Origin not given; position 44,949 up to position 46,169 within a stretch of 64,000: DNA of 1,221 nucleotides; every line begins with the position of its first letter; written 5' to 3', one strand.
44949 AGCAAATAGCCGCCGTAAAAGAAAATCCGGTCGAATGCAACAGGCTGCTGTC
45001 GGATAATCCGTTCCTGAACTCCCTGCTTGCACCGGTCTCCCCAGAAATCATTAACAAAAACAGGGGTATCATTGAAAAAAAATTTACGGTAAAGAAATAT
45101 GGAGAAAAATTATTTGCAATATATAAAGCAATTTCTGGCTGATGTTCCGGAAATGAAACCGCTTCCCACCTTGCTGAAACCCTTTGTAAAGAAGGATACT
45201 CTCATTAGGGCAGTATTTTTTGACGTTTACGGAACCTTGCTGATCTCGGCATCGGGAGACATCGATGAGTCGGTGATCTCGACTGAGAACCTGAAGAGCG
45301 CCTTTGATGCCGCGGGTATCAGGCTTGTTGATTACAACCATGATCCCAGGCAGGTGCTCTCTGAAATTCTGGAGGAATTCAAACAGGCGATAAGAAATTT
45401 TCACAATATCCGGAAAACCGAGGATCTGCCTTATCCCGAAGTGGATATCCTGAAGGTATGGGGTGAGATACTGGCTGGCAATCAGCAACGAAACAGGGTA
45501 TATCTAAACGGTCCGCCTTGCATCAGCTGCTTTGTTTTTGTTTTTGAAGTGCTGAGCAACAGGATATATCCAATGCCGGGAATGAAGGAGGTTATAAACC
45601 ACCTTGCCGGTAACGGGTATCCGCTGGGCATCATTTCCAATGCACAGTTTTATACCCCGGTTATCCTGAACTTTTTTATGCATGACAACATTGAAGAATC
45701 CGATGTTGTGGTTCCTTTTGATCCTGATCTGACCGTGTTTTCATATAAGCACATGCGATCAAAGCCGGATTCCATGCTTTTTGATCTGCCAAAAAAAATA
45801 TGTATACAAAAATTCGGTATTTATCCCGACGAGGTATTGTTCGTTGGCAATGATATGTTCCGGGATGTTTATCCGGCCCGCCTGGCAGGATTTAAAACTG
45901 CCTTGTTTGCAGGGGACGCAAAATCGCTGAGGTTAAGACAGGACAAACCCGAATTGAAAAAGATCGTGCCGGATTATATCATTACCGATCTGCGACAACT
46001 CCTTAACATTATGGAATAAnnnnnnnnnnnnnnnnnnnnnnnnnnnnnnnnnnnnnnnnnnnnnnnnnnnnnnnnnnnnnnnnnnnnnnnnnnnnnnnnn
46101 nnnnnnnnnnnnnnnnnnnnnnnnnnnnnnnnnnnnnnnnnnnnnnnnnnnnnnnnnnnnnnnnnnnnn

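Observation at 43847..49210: Compact GT-HAD-GT-GH13_18 phosphorylase operon: a candidate undescribed glycoside synthesis and recycling module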

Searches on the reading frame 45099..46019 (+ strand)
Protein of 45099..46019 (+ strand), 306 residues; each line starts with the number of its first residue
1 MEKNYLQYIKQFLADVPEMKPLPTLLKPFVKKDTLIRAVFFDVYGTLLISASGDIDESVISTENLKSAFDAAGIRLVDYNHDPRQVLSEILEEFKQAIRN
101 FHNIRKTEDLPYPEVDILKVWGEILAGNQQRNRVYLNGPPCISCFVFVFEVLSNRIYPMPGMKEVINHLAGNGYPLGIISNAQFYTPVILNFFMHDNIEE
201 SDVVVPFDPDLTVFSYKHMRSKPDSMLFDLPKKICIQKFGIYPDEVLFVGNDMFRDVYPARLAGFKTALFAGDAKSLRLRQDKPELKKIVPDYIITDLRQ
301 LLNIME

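Call 3: search_protein_families(library=pfam, proteins=[window:45099-46019:+], max_evalue=0.01)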
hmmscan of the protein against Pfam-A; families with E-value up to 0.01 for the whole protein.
window:45099-46019:+ (306 aa): 3 families
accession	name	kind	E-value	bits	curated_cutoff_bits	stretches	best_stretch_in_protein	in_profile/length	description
PF00702.32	Hydrolase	-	1.3e-09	39.1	26.4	1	36-264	1-191/191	haloacid dehalogenase-like hydrolase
PF13419.12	HAD_2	-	6.1e-06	26.9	23.8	1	153-268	75-176/178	Haloacid dehalogenase-like hydrolase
PF13242.12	Hydrolase_like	-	0.00033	20.9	22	1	222-301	4-75/75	HAD-hyrolase-like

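Call 4: search_protein_families(library=ncbifam, proteins=[window:45099-46019:+], max_evalue=0.01)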
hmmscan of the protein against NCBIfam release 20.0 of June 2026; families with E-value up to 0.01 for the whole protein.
window:45099-46019:+ (306 aa): 19 families
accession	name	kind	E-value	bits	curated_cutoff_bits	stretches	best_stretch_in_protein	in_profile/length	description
TIGR02253.1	CTE7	subfamily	1.5e-12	47.7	169.75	1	36-301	2-220/221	TIGR02253 family HAD-type hydrolase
NF053830.1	RUBPPhHalo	equivalog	6.7e-08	32.4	330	1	156-304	102-233/234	ribulose-1,5-bisphosphate 5-phosphatase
TIGR02252.1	DREG-2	subfamily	8.6e-08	32.2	155.2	1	158-268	106-202/203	HAD hydrolase, REG-2-like, family IA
TIGR01428.1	HAD_type_II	equivalog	3e-07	30.6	125.4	1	156-269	90-189/197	haloacid dehalogenase type II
NF009695.0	PRK13222.1-2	equivalog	6.8e-07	29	225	1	152-305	89-222/226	phosphoglycolate phosphatase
NF009804.0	PRK13288.1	equivalog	2.5e-06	27.1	218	1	155-305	80-210/215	pyrophosphatase PpaX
NF009696.0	PRK13222.1-3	equivalog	2.5e-05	24.1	359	1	161-269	91-185/223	N-acetylmuramic acid 6-phosphate phosphatase MupP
NF009697.0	PRK13222.1-4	equivalog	2.7e-05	23.6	327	0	159-266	96-189/232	phosphoglycolate phosphatase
TIGR01662.1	HAD-SF-IIIA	subfamily_domain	3.5e-05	23.9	44.6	1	154-271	22-139/141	HAD-IIIA family hydrolase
TIGR02254.1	YjjG_YfnB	equivalog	8.2e-05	22.2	159.9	1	152-305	92-223/223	YjjG family noncanonical pyrimidine nucleotidase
TIGR01449.2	PGP_bact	equivalog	0.00022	20.8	180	1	157-270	85-184/213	phosphoglycolate phosphatase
TIGR02247.1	HAD-1A3-hyp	subfamily_domain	0.00023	21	125.4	1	150-269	87-194/211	epoxide hydrolase N-terminal domain-like phosphatase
NF009700.0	PRK13226.1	equivalog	0.00055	19.7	342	0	229-268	154-192/229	phosphoglycolate phosphatase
TIGR01460.1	HAD-SF-IIA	subfamily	0.00092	19.1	100.15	0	222-269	197-242/246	HAD-IIA family hydrolase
NF006976.0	PRK09449.1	equivalog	0.0013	18.3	183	1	156-305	94-222/225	pyrimidine 5'-nucleotidase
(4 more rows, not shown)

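Call 18: find_encoding_contigs(protein=window:45099-46019:+, flank=10000, max_places=4)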
Protein window:45099-46019:+ (306 aa): 7 contigs read that carry it; 4 places shown.
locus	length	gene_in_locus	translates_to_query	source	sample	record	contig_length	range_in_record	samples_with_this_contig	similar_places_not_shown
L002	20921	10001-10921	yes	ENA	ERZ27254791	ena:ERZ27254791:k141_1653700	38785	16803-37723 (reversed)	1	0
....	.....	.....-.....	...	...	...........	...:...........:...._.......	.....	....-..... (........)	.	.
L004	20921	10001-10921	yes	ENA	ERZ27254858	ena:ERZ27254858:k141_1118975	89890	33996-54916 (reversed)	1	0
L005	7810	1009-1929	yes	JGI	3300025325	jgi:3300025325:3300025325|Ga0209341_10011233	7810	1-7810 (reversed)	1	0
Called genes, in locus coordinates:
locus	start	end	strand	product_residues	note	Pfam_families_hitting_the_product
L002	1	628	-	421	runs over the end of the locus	PF01595:CNNM, PF00571:CBS (weak), PF03471:CorC_HlyC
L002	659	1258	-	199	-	PF06835:LptC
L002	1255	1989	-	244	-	PF03309:Pan_kinase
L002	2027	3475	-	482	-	PF01943:Polysacc_synt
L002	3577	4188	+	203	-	PF01351:RNase_HII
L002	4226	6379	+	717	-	PF10459:Peptidase_S46, PF13365:Trypsin_2 (faint)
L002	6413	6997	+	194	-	PF01914:MarC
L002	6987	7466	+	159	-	PF00075:RNase_H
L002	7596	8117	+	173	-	PF19788:DUF6272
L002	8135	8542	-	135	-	-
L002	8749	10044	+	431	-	-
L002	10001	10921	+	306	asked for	PF00702:Hydrolase, PF13419:HAD_2 (faint)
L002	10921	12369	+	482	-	PF00534:Glycos_transf_1 (faint)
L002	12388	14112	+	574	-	PF00128:Alpha-amylase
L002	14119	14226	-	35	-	-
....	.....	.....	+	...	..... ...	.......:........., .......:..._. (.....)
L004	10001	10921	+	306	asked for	PF00702:Hydrolase, PF13419:HAD_2 (faint)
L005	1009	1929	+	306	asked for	PF00702:Hydrolase, PF13419:HAD_2 (faint)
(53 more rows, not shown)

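Call 20: find_homologous_proteins(query=window:45099-46019:+, max_evalue=0.001)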
Query window:45099-46019:+ (306 aa): 4574 proteins with E <= 0.001 among 5613 candidates; the best 120 are listed.
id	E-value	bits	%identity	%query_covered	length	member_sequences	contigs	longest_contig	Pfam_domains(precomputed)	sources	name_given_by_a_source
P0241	1.3e-190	650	93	100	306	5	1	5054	PF13419.13,PF00702.33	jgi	jgi:putative hydrolase of the HAD superfamily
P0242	8.6e-175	598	94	92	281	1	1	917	PF13419.13,PF00702.33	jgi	jgi:putative hydrolase of the HAD superfamily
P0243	4.7e-162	556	80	100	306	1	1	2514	PF13419.13,PF00702.33,PF13242.13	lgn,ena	-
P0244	1.3e-142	492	70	100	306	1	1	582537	PF13419.13,PF00702.33,PF13242.13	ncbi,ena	-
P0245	1.4e-142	492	70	100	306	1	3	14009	PF13419.13,PF00702.33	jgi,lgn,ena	jgi:putative hydrolase of the HAD superfamily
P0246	2.2e-142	492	71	100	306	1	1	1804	PF13419.13,PF00702.33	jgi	-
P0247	1.8e-141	489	72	100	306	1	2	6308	PF00702.33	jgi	jgi:putative hydrolase of the HAD superfamily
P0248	6.4e-141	487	69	100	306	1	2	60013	PF13419.13,PF00702.33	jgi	jgi:putative hydrolase of the HAD superfamily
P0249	6.7e-139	480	68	100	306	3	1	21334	PF13419.13,PF00702.33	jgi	-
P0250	6.9e-139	480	68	100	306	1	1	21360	PF13419.13,PF00702.33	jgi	jgi:putative hydrolase of the HAD superfamily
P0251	3.8e-138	478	69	100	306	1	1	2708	PF13419.13,PF00702.33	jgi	jgi:putative hydrolase of the HAD superfamily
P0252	3.5e-137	475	70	98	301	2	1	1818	PF13419.13,PF00702.33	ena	-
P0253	4.6e-137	474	67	100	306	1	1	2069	PF00702.33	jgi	jgi:putative hydrolase of the HAD superfamily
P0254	2.2e-136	472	67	100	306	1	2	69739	PF00702.33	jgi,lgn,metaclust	jgi:putative hydrolase of the HAD superfamily|metaclust:\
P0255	9.5e-136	470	69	100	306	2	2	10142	PF00702.33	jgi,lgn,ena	-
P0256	1.7e-135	469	66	100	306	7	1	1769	PF00702.33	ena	-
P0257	2.3e-135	469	69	100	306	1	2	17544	PF00702.33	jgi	jgi:putative hydrolase of the HAD superfamily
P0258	8.0e-135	467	67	100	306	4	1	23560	PF13419.13,PF00702.33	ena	-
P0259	1.2e-134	466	65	99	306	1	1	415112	PF13419.13,PF00702.33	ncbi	-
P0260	1.7e-134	466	65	100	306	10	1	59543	PF13419.13,PF00702.33,PF13242.13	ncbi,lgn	-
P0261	2.0e-134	466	67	100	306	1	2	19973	PF00702.33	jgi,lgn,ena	jgi:putative hydrolase of the HAD superfamily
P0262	2.6e-134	465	66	100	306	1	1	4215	PF00702.33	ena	-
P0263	3.3e-134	465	67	100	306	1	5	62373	PF00702.33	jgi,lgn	-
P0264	5.2e-134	464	67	100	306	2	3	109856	PF00702.33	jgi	jgi:putative hydrolase of the HAD superfamily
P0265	1.4e-133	463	67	100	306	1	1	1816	PF00702.33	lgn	-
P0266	1.5e-133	463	66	100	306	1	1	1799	PF13419.13,PF00702.33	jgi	jgi:putative hydrolase of the HAD superfamily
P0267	2.3e-133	462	66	100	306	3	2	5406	PF13419.13,PF00702.33,PF13242.13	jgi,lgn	jgi:putative hydrolase of the HAD superfamily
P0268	4.9e-133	461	67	100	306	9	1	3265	PF00702.33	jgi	jgi:putative hydrolase of the HAD superfamily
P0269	5.3e-133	461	65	100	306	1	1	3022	PF00702.33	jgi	-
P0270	5.9e-133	461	66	100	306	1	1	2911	PF00702.33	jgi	jgi:putative hydrolase of the HAD superfamily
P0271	1.0e-132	460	66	100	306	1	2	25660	PF13419.13,PF00702.33,PF13242.13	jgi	jgi:putative hydrolase of the HAD superfamily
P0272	1.3e-132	460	64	100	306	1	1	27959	PF00702.33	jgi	jgi:putative hydrolase of the HAD superfamily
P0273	1.6e-132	459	66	100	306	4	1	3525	PF13419.13,PF00702.33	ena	-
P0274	2.1e-132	459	64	100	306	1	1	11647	PF00702.33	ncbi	-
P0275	2.1e-132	459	65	100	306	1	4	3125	PF00702.33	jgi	-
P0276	3.8e-132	458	65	100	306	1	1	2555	PF00702.33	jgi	jgi:putative hydrolase of the HAD superfamily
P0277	4.0e-132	458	63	100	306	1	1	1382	PF00702.33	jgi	-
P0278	5.5e-132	458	67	100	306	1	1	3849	PF13419.13,PF00702.33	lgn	-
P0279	1.1e-131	456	65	100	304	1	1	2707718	PF13419.13,PF00702.33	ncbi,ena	-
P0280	1.5e-131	456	66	100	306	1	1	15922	PF00702.33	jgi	jgi:putative hydrolase of the HAD superfamily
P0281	1.6e-131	456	67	100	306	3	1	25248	PF00702.33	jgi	jgi:putative hydrolase of the HAD superfamily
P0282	1.8e-131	456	65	100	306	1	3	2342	PF00702.33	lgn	-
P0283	2.1e-131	456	65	100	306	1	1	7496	PF00702.33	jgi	jgi:putative hydrolase of the HAD superfamily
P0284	5.0e-131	454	65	98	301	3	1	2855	PF00702.33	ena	-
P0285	5.6e-131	454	64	100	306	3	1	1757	PF00702.33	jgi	jgi:putative hydrolase of the HAD superfamily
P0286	1.1e-130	453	65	100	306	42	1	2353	PF00702.33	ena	-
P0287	1.1e-130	453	66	100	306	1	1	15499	PF00702.33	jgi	jgi:putative hydrolase of the HAD superfamily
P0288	1.8e-130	453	68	98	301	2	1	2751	PF13419.13,PF00702.33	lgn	-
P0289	3.2e-130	452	68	94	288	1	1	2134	PF13419.13,PF00702.33,PF13242.13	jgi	jgi:putative hydrolase of the HAD superfamily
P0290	3.6e-130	452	64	100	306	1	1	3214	PF00702.33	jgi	jgi:putative hydrolase of the HAD superfamily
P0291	4.1e-130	451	64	100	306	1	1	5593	PF00702.33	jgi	jgi:putative hydrolase of the HAD superfamily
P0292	5.9e-130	451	64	100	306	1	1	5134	PF00702.33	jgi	jgi:putative hydrolase of the HAD superfamily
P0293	7.5e-130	451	64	100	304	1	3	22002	PF00702.33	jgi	-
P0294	8.3e-130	450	65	100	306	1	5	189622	PF13419.13,PF00702.33,PF13242.13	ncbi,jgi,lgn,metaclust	jgi:putative hydrolase of the HAD superfamily|metaclust:\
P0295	8.6e-130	450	64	100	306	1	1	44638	PF00702.33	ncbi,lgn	-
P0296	9.0e-130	450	66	100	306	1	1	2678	PF00702.33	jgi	jgi:putative hydrolase of the HAD superfamily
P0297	2.0e-129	449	69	94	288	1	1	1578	PF00702.33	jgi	-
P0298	2.3e-129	449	64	100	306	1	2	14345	PF00702.33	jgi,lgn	jgi:putative hydrolase of the HAD superfamily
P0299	5.6e-129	448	67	100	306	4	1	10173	PF00702.33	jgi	jgi:putative hydrolase of the HAD superfamily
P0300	1.0e-128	447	64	100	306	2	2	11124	PF00702.33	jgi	jgi:putative hydrolase of the HAD superfamily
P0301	3.2e-128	445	65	98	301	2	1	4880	PF13419.13,PF00702.33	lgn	-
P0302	3.3e-128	445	64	100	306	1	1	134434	PF00702.33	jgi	jgi:putative hydrolase of the HAD superfamily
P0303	4.3e-128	445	65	100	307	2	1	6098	PF00702.33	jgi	jgi:putative hydrolase of the HAD superfamily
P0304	5.2e-128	444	66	94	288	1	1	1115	PF13419.13,PF00702.33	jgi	-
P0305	6.7e-128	444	65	100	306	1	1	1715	PF00702.33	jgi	-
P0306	1.2e-127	443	63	100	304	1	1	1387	PF13419.13,PF00702.33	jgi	jgi:putative hydrolase of the HAD superfamily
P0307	1.3e-127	443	65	100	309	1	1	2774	PF00702.33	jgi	-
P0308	1.5e-127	443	63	100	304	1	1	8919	PF13419.13,PF00702.33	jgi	jgi:putative hydrolase of the HAD superfamily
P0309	3.1e-127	442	63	100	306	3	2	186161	PF00702.33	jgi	jgi:putative hydrolase of the HAD superfamily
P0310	6.3e-127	441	65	100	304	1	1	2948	PF00702.33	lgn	-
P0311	8.4e-127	440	65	100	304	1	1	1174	PF00702.33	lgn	-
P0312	1.3e-126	440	68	93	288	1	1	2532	PF00702.33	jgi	jgi:putative hydrolase of the HAD superfamily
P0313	3.7e-126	438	65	100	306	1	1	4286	PF13419.13,PF00702.33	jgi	jgi:putative hydrolase of the HAD superfamily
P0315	9.9e-126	437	63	100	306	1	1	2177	PF00702.33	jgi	-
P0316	9.8e-125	434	64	100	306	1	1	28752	PF13419.13,PF00702.33,PF13242.13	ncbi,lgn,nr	ncbi:MAG: HAD family hydrolase [Bacteroidales bacterium]|nr:HAD family hydrolase [Bacteroidales bact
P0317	1.5e-124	433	66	94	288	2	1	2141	PF00702.33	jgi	jgi:putative hydrolase of the HAD superfamily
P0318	2.5e-124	432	63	100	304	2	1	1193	PF00702.33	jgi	jgi:putative hydrolase of the HAD superfamily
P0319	3.2e-124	432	64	100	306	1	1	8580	PF13419.13,PF00702.33,PF13242.13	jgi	jgi:putative hydrolase of the HAD superfamily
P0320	5.4e-123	428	65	92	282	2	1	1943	PF00702.33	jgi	-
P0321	3.3e-122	425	61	100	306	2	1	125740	PF13419.13,PF00702.33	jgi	-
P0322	3.8e-122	425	63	100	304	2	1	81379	PF00702.33,PF13242.13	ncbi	ncbi:MAG: HAD family hydrolase [Bacteroidales bacterium]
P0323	4.6e-122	425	62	100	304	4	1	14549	PF00702.33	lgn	-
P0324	3.5e-121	422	62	100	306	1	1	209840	PF00702.33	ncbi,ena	-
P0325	3.6e-121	422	62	100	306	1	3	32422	PF00702.33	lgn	-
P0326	1.2e-120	420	61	100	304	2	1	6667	PF00702.33,PF13242.13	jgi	jgi:putative hydrolase of the HAD superfamily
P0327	2.8e-120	419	61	100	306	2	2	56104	PF00702.33,PF13242.13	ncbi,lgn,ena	-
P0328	4.5e-120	418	62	100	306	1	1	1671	PF13419.13,PF00702.33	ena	-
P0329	1.4e-118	413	62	98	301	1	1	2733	PF13419.13,PF00702.33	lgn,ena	-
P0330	8.1e-118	411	61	100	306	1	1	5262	PF13419.13,PF00702.33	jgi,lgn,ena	-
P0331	2.1e-116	406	62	100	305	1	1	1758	PF00702.33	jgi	jgi:putative hydrolase of the HAD superfamily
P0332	1.4e-115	404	60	100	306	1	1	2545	PF13419.13,PF00702.33,PF13242.13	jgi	-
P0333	1.7e-115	403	61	100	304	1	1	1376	PF13419.13,PF00702.33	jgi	-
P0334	5.0e-115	402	61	98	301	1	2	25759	PF00702.33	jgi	jgi:putative hydrolase of the HAD superfamily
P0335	6.8e-115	401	61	100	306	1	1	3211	PF13419.13,PF00702.33,PF13242.13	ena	-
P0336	8.5e-115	401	60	100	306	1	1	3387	PF13419.13,PF00702.33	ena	-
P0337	2.0e-114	400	59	100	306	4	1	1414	PF00702.33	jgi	jgi:putative hydrolase of the HAD superfamily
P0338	9.4e-114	398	59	100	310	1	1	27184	PF13419.13,PF00702.33,PF13242.13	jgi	jgi:putative hydrolase of the HAD superfamily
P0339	3.0e-112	393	57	99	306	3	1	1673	PF13419.13,PF00702.33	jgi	jgi:putative hydrolase of the HAD superfamily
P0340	1.3e-111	391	58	100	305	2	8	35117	PF13419.13,PF00702.33,PF13242.13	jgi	jgi:putative hydrolase of the HAD superfamily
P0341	1.6e-111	390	57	100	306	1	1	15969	PF13419.13,PF00702.33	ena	-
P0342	4.3e-109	382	57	100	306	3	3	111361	PF13419.13,PF00702.33,PF13242.13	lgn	-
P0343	8.3e-109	381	57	100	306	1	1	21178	PF13419.13,PF00702.33,PF13242.13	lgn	-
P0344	1.3e-108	381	55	100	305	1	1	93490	PF13419.13,PF00702.33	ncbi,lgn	-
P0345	1.5e-108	381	55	100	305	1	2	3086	PF13419.13,PF00702.33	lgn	-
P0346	1.6e-108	380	56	99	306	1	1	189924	PF13419.13,PF00702.33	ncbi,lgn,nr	ncbi:MAG TPA: HAD family hydrolase [Bacteroidales bacterium]|nr:HAD family hydrolase [Bacteroidales 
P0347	2.2e-108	380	55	100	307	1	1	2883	PF13419.13,PF00702.33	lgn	-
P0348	3.5e-108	379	54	100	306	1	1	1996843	PF00702.33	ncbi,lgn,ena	-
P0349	3.5e-107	376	55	100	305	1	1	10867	PF13419.13,PF00702.33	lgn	-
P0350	4.6e-107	376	55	98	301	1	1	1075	PF13419.13,PF00702.33,PF13242.13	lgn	-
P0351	5.6e-107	375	54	100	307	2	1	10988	PF13419.13,PF00702.33,PF13242.13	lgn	-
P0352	7.8e-107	375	56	100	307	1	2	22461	PF13419.13,PF00702.33,PF13242.13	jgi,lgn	jgi:putative hydrolase of the HAD superfamily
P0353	1.5e-106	374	54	100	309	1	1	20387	PF13419.13,PF00702.33,PF13242.13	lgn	-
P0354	3.5e-106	373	53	100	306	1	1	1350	PF13419.13,PF00702.33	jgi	jgi:putative hydrolase of the HAD superfamily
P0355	3.7e-106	373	60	92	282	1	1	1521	PF13419.13,PF00702.33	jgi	jgi:putative hydrolase of the HAD superfamily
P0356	4.2e-106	373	55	100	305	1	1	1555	PF13419.13,PF00702.33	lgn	-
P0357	4.7e-106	372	55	100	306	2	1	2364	PF13419.13,PF00702.33,PF13242.13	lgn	-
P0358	5.6e-106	372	59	94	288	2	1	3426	PF13419.13,PF00702.33,PF13242.13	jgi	jgi:putative hydrolase of the HAD superfamily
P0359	6.2e-106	372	54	100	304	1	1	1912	PF13419.13,PF00702.33,PF13242.13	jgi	jgi:putative hydrolase of the HAD superfamily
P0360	6.2e-106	372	55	100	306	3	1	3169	PF13419.13,PF00702.33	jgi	jgi:putative hydrolase of the HAD superfamily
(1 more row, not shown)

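Call 30: search_protein_representatives(protein=window:45099-46019:+)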
Query: 306 residues. Proteins with E-value up to 0.001 (for the whole library): 1435; up to 1e-10: 1033; up to 1e-30: 629. The best 150 are listed.
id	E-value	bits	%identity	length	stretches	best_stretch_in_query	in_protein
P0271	3.2e-133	459.9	66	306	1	1-305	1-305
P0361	8.5e-81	287.8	44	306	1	6-305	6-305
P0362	2.2e-80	286.4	51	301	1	1-304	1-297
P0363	2.7e-80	286.1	44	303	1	7-304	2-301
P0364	1.2e-78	280.7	45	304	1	5-305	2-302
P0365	1.2e-76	274.1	42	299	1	8-304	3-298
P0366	2.1e-76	273.3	44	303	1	7-305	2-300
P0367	1.8e-75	270.3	42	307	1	1-306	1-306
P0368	2.4e-75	269.8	45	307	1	1-305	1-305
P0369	2.1e-74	266.7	43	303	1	7-305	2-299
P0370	4.9e-74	265.6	44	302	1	7-304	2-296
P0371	5.0e-74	265.5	43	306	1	1-305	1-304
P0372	3.0e-73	263.0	43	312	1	1-302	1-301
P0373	3.1e-73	262.9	43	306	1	1-301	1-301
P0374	4.1e-73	262.5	43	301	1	8-305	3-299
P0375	1.1e-72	261.1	40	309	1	2-305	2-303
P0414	6.2e-57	209.4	37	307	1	1-304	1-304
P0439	5.6e-51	189.8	42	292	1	19-303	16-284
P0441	1.7e-50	188.2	40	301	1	17-304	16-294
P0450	1.4e-49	185.2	39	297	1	20-302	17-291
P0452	2.4e-49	184.5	39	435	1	14-304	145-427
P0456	8.0e-49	182.8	40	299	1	21-303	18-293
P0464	3.1e-48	180.8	35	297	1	8-305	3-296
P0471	8.8e-48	179.3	40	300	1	32-303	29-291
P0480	3.9e-47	177.2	37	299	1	19-304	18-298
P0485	6.2e-47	176.5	37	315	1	16-305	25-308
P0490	1.2e-46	175.6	41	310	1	19-305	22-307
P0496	2.4e-46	174.6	39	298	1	18-305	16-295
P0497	2.7e-46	174.5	39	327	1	9-304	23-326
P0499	3.0e-46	174.3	39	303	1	20-305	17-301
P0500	3.0e-46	174.3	37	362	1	15-302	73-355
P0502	4.6e-46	173.7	36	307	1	18-303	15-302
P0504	5.5e-46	173.4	39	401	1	31-304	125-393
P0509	7.6e-46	173.0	39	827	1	19-304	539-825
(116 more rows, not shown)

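Call 31: list_cluster_members(proteins=[P0361, P0375, P0414, P0452, P0464, P0485, P0497, P0500, P0504, P0509])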
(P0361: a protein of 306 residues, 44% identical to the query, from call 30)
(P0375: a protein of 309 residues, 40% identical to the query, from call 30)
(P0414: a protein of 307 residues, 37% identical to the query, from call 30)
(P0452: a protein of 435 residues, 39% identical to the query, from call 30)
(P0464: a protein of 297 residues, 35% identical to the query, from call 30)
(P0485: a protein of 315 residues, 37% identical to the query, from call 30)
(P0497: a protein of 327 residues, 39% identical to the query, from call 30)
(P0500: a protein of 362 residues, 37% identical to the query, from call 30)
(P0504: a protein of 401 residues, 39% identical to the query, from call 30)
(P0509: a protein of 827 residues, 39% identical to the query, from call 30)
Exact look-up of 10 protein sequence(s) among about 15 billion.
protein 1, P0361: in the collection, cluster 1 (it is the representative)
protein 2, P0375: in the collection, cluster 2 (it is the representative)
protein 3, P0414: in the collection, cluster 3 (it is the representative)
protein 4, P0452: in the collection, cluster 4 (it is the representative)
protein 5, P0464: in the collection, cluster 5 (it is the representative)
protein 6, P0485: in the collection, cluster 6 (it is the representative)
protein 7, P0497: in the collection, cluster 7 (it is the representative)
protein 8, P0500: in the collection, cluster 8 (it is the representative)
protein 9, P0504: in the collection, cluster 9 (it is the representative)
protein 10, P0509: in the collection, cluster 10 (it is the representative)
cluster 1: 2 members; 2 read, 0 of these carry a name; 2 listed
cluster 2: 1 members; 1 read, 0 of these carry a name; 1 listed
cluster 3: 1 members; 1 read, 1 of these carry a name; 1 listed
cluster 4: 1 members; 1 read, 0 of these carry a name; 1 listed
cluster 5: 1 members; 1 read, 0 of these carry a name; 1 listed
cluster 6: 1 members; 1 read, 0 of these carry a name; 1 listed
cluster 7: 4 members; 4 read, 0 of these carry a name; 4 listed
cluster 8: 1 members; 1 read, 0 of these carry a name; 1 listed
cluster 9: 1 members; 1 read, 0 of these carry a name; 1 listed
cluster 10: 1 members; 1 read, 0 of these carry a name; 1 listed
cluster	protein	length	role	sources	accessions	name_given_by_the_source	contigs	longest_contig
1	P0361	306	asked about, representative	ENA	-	-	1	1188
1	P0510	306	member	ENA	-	-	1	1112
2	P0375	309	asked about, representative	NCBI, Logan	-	-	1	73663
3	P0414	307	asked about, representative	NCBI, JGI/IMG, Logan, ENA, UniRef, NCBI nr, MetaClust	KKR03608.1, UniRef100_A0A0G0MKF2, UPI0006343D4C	MAG: Haloacid dehalogenase domain protein hydrolase [Candidatus Uhrbacteria bacterium ... | Haloacid dehalogenase domain protein hydrolase n=1 Tax=Candidatus Uhrbacteria bacterium ... | status=active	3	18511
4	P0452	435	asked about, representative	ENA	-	-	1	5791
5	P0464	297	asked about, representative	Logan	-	-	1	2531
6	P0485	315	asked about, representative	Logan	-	-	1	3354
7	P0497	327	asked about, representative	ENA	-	-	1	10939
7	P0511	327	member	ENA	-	-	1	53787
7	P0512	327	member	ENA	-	-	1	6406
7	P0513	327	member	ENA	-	-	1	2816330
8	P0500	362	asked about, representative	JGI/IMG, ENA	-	-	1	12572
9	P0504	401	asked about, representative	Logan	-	-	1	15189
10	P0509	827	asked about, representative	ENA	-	-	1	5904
